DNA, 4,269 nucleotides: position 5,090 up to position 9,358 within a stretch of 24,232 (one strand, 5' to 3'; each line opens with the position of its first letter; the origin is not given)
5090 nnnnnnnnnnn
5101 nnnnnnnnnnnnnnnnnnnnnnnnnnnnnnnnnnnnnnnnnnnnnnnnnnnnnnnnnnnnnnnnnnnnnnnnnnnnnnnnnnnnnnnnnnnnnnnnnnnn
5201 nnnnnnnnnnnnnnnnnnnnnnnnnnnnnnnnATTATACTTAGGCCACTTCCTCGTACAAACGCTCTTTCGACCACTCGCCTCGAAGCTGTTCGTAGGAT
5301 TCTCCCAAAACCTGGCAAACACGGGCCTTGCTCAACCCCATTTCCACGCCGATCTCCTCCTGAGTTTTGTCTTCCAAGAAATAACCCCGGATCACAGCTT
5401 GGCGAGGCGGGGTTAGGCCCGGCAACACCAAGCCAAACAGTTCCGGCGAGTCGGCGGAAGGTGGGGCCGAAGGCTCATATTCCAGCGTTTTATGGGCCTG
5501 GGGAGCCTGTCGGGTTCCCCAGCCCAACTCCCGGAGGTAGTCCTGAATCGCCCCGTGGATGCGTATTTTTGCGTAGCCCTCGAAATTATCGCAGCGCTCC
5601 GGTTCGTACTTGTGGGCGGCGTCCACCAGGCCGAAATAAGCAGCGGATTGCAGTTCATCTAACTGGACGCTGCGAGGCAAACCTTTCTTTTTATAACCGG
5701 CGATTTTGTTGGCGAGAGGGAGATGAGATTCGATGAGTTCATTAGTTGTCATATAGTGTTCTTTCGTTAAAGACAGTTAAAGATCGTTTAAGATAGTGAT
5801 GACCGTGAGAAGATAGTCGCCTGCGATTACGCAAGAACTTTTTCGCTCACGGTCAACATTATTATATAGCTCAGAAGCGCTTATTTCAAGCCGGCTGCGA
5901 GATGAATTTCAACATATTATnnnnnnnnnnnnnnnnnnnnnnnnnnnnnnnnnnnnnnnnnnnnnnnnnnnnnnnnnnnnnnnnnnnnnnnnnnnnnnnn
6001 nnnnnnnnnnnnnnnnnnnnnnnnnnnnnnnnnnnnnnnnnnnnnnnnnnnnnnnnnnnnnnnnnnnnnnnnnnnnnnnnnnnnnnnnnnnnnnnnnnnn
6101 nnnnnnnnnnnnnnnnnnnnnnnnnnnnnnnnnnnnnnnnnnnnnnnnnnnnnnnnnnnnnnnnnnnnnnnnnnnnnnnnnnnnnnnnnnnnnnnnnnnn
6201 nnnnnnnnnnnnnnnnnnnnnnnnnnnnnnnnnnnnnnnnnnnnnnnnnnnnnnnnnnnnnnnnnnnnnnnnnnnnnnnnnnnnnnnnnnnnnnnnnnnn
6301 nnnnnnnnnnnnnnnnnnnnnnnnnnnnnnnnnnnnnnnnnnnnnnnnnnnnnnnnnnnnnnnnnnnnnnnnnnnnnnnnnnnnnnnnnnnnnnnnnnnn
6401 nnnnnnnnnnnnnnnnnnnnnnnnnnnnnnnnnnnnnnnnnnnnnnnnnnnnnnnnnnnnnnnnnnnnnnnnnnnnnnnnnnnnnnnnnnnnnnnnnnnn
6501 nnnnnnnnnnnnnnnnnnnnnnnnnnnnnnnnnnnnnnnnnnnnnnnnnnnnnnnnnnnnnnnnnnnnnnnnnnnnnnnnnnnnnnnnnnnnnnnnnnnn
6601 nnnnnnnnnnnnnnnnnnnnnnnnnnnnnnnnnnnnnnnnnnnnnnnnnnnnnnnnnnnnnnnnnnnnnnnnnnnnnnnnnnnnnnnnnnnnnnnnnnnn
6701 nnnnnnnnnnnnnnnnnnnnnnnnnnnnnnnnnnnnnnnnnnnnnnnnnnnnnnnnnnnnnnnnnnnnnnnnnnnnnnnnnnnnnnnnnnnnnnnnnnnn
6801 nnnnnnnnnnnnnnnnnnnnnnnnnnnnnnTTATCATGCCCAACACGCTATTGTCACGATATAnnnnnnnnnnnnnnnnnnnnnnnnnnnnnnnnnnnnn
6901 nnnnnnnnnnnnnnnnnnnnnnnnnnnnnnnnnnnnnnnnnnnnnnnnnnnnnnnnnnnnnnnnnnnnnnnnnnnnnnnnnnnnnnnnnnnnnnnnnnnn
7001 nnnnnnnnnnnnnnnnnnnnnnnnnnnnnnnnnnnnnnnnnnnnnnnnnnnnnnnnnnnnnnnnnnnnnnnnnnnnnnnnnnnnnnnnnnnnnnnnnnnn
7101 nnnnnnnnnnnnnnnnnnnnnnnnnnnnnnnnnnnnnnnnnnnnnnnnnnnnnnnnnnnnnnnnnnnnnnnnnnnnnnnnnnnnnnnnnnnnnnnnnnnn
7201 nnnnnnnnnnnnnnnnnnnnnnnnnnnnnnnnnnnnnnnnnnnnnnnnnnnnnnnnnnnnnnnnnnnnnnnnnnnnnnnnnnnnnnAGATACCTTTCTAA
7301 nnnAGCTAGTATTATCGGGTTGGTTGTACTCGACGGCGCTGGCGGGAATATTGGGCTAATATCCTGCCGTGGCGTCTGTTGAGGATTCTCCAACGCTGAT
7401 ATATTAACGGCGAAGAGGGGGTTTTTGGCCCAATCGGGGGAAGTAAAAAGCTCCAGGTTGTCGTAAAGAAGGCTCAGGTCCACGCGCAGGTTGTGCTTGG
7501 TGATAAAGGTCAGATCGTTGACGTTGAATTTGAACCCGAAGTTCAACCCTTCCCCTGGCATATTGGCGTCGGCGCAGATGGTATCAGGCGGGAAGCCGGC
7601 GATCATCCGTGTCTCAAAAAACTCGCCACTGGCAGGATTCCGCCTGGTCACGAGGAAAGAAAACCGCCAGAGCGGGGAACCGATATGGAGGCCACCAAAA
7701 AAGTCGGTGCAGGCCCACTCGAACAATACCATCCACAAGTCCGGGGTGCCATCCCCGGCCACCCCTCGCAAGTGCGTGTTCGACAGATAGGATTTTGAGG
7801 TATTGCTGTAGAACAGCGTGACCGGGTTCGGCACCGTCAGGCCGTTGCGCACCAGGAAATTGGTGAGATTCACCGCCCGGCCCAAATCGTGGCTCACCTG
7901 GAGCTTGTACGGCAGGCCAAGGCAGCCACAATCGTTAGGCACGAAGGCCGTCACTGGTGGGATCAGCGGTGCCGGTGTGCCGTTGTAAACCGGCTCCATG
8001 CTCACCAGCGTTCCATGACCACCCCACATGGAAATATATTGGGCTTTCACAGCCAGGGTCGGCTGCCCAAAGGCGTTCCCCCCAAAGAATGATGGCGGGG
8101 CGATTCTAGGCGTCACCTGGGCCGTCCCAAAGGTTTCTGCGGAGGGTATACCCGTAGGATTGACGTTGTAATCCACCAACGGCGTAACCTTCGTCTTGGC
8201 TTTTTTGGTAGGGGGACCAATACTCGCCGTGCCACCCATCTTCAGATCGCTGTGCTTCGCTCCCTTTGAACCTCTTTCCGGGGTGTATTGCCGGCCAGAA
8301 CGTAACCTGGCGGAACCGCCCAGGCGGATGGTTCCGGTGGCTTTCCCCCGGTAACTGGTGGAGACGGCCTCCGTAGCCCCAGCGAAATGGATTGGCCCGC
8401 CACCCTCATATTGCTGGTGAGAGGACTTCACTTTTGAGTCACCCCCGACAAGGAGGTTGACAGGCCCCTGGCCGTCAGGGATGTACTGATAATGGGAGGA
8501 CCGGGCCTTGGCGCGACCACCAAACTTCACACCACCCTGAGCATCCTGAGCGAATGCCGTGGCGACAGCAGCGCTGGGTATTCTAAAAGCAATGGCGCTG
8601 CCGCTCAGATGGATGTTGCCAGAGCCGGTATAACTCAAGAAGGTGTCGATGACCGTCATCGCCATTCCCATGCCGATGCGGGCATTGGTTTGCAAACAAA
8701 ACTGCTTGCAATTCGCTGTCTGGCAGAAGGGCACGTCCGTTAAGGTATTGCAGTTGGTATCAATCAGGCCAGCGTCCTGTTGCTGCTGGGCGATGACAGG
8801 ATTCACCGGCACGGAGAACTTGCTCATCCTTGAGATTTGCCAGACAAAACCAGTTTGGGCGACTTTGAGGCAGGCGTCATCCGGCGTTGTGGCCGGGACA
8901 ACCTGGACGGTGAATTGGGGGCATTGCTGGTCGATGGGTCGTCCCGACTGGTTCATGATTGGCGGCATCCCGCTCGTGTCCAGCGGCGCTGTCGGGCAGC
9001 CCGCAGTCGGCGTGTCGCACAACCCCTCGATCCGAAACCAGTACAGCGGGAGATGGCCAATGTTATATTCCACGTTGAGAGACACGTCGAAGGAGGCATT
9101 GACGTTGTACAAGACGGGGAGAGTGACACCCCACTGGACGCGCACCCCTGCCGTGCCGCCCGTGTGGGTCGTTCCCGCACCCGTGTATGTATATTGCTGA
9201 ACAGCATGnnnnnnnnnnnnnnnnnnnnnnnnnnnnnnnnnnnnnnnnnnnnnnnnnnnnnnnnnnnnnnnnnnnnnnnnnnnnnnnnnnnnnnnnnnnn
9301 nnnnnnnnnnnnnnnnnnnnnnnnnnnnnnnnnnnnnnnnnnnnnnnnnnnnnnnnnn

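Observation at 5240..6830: Phage sigma factor immediately downstream of an amidoligase-family enzyme, with a small candidate partner ORF after the sigma gene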

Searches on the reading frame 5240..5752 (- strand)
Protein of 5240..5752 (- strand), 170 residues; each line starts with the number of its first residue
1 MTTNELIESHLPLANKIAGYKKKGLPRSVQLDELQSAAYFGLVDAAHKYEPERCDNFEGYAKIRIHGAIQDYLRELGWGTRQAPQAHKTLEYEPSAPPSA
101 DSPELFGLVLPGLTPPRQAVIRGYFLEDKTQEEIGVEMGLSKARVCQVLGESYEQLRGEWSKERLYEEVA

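Call 4: search_protein_families(library=pfam, proteins=[window:5240-5752:-], max_evalue=1)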
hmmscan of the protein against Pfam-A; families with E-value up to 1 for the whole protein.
window:5240-5752:- (170 aa): 5 families
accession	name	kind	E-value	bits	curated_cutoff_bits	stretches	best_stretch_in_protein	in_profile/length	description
PF04542.20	Sigma70_r2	-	3.2e-10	40.1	24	1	6-78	1-70/71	Sigma-70 region 2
PF04545.22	Sigma70_r4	-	1.8e-09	37.4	24.1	1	110-157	2-49/50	Sigma-70, region 4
PF08281.18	Sigma70_r4_2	-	0.00042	20.3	25.7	1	109-145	7-43/54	Sigma-70, region 4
PF16509.11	KORA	-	0.022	15.4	26.7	1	118-150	20-52/84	TrfB plasmid transcriptional repressor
PF24034.1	DUF7343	-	0.23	11.8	27.6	1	130-151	20-41/62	Domain of unknown function (DUF7343)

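Call 5: search_protein_families(library=phrogs, proteins=[window:5240-5752:-], max_evalue=0.01)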
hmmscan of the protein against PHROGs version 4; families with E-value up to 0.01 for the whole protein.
window:5240-5752:- (170 aa): 3 families
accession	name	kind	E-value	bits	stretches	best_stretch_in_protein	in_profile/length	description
phrog_351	-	transcription regulation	1.5e-17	64.5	2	1-75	503-577/928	RNA polymerase sigma factor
phrog_1740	-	transcription regulation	0.00014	21.5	1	112-168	168-224/567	RNA polymerase sigma factor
phrog_36098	-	transcription regulation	0.0018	19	1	7-78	18-98/223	RNA polymerase sigma factor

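Call 27: search_protein_families(library=ncbifam, proteins=[window:5240-5752:-], max_evalue=0.1)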
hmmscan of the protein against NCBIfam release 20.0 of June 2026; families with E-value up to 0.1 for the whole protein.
window:5240-5752:- (170 aa): 37 families (the best 25 are shown)
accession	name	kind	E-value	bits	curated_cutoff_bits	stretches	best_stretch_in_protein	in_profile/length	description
TIGR02479.1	FliA_WhiG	subfamily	4.4e-27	95.3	189.6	2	6-91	1-86/224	FliA/WhiG family RNA polymerase sigma factor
NF005413.0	PRK06986.1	subfamily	1.9e-23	83.6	201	2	2-91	14-103/241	RNA polymerase sigma factor FliA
NF004935.0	PRK06288.1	equivalog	5.6e-21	75.3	343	2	4-91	36-123/270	RNA polymerase sigma factor WhiG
TIGR02937.1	sigma70-ECF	superfamily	5.9e-20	71.5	42.9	1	4-157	4-162/165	sigma-70 family RNA polymerase sigma factor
NF005809.0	PRK07670.1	equivalog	1.5e-19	70.5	326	1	2-91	24-113/255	FliA/WhiG family RNA polymerase sigma factor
TIGR02980.1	SigBFG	subfamily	6.4e-16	58.7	234.35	2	3-82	5-81/227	SigB/SigF/SigG family RNA polymerase sigma factor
NF004572.0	PRK05911.1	equivalog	1e-15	57.8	378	1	4-86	26-108/257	RNA polymerase sigma factor sigma-28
NF005514.0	PRK07122.1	subfamily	4e-12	45.9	372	2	4-88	43-123/264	RNA polymerase sigma factor SigF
NF005693.0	PRK07500.1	equivalog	1.1e-11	44.4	315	2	3-73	42-109/289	RNA polymerase factor sigma-32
NF009091.0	PRK12427.1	equivalog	1.3e-10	41.4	339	1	6-88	20-102/233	FliA/WhiG family RNA polymerase sigma factor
NF005644.0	PRK07408.1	subfamily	1e-08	35.1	261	1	4-78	30-102/258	RNA polymerase sigma factor SigF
TIGR02394.1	rpoS_proteo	equivalog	1.2e-08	34.8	378.7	2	4-70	49-112/285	RNA polymerase sigma factor RpoS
NF004207.0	PRK05657.1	equivalog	3e-08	33.4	394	2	4-69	92-154/329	RNA polymerase sigma factor RpoS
TIGR02392.1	rpoH_proteo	equivalog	1e-06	28.6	323.1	1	4-73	38-104/270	RNA polymerase sigma factor RpoH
NF005143.0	PRK06596.1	subfamily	1.6e-06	27.8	241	1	4-73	51-117/285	RNA polymerase factor sigma-32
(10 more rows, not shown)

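Call 96: find_related_loci(query=A8, collection=viral_contigs, flank=6000)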
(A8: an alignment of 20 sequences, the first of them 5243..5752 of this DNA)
Query A8 (170 aa) in viral_contigs; peptide patterns used: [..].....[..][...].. (x = any residue, [..] = any of these).
32 stretches matched a pattern; 27 encode a relative of the query (tblastn E <= 1e-3); 27 distinct loci.
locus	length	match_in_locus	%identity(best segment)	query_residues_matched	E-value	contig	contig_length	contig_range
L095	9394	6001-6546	37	1-170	3e-38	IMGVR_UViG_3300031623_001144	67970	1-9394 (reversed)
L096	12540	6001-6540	36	2-170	2e-35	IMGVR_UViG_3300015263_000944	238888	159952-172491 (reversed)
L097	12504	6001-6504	42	4-166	4e-32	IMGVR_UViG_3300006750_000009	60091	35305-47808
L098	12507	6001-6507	38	4-170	7e-30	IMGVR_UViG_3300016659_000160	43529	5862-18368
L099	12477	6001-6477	35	4-165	1e-29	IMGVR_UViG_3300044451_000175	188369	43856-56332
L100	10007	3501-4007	39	4-170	5e-29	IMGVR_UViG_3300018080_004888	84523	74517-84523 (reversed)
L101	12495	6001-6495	36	6-160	6e-28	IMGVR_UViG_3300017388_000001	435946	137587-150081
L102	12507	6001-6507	38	1-164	5e-28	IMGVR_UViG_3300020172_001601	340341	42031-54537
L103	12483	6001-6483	34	3-163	6e-27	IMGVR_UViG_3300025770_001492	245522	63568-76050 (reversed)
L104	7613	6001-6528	36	4-161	4e-30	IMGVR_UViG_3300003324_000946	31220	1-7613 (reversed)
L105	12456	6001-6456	37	3-157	2e-22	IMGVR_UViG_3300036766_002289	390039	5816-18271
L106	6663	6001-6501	32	2-167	9e-24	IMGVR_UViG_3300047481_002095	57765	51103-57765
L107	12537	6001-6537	30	4-164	2e-23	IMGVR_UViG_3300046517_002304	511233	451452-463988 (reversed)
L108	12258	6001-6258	48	5-91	2e-22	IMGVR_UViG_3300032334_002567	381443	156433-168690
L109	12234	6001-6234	56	4-82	6e-22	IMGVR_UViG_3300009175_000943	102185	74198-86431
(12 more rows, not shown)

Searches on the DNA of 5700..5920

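Call 86: search_rna_families(source=window, start=5700, end=5920, threshold=evalue, max_evalue=1)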
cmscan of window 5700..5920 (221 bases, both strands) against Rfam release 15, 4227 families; matches with E-value up to 1: 1.
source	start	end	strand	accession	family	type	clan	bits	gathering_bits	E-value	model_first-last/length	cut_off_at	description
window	5789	5863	-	RF01059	mir-598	Gene; miRNA;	-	16.3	69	0.72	1-80/80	no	mir-598 microRNA precursor family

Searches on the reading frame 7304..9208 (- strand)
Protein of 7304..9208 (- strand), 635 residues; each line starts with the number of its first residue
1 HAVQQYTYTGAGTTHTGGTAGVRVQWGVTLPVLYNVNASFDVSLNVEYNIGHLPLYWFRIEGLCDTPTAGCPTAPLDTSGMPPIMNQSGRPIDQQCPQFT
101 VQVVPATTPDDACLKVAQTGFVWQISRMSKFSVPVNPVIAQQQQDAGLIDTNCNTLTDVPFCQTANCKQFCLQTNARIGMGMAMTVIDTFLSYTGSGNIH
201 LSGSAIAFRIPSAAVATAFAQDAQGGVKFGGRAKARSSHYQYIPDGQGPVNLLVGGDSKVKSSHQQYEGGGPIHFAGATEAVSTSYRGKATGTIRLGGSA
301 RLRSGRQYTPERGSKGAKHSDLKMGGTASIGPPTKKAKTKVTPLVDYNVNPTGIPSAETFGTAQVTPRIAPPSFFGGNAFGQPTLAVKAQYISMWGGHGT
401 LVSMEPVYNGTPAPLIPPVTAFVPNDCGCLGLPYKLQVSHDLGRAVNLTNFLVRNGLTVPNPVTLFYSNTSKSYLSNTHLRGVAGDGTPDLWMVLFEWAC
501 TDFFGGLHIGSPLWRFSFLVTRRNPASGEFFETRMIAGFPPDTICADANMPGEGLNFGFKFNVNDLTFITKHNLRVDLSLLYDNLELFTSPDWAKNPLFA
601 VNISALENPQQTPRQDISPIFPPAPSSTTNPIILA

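Call 80: search_solved_structures(query=A7, max_evalue=5)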
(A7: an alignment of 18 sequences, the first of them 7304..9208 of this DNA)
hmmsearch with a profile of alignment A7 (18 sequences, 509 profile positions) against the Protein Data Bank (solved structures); distinct sequences matched with E-value up to 5: 5.
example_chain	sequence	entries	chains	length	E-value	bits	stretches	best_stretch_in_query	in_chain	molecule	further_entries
8cwy_A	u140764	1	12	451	0.32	12.7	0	127-153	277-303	T32-15-1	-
8cws_A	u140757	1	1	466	0.35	12.6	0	127-153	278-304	F4132-2 Chain A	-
1sq5_A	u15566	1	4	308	0.45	12.2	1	311-341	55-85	Pantothenate kinase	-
1esm_A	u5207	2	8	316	0.47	12.1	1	311-341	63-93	PANTOTHENATE KINASE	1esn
4f7w_A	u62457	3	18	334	0.49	12.1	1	311-341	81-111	Pantothenate kinase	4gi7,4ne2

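Call 81: search_protein_families(library=pfam, alignment_id=A7, max_evalue=0.1)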
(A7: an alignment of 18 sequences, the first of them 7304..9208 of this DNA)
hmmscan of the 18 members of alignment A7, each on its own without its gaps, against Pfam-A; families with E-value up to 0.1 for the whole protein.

A. member 1, window:7304-9208:- (635 aa): 0 families

B. families by the number of members that match (of 18 scanned): 3 families
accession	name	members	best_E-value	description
PF22201.2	FlaF_Ig-like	1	0.025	Conserved flagellar protein F, immunoglobulin-like domain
PF08829.15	AlphaC_N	1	0.053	Alpha C protein N terminal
PF18994.6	Prophage_tailD1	1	0.077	Prophage endopeptidase tail N-terminal domain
